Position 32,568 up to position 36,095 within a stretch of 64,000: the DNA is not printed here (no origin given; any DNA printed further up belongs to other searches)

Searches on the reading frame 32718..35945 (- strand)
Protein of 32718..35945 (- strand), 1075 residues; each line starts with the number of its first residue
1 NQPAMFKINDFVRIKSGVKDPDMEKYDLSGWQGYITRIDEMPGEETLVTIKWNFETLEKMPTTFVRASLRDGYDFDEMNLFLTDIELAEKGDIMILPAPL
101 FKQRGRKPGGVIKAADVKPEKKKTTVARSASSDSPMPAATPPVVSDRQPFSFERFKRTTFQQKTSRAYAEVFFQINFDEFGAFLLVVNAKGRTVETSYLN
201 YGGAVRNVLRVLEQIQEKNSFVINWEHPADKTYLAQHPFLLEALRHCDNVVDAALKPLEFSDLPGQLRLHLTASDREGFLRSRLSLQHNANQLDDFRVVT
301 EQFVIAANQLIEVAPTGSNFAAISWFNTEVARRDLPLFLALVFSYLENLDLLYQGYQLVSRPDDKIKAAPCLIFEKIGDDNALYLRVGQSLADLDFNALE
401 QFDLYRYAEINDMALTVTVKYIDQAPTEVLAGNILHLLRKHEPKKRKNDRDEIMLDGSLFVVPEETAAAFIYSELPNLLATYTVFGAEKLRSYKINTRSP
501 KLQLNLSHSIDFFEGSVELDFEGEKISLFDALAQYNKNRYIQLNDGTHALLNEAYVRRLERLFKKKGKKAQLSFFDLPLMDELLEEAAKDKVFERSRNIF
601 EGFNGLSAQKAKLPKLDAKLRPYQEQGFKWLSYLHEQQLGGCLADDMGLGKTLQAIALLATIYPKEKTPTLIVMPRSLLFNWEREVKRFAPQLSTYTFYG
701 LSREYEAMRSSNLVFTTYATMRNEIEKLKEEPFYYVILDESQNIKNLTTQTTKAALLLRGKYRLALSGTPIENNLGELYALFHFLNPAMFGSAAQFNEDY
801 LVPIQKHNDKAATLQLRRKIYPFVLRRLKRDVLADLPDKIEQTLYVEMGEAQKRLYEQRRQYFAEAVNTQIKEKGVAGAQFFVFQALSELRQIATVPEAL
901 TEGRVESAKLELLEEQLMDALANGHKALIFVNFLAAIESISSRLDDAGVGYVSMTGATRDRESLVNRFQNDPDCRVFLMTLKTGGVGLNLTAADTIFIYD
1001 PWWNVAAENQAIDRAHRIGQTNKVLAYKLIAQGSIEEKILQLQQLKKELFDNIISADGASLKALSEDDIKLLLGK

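Call 81: search_protein_families(library=pfam, proteins=[window:32718-35945:-], max_evalue=0.0001)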
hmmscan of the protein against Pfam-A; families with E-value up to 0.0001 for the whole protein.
window:32718-35945:- (1075 aa): 4 families
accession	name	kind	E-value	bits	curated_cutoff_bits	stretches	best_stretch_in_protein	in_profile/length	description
PF00176.29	SNF2-rel_dom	-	1.7e-66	224.7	24.9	1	623-895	1-286/290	SNF2-related domain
PF00271.37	Helicase_C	-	1.3e-19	70.9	23.5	1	909-1019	2-110/110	Helicase conserved C-terminal domain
PF04851.21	ResIII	-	1.5e-12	48.2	22.5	1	619-771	3-163/164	Type III restriction enzyme, res subunit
PF08455.15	SNF2_assoc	-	7.9e-06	25.5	27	1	434-591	190-347/373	Bacterial SNF2 helicase associated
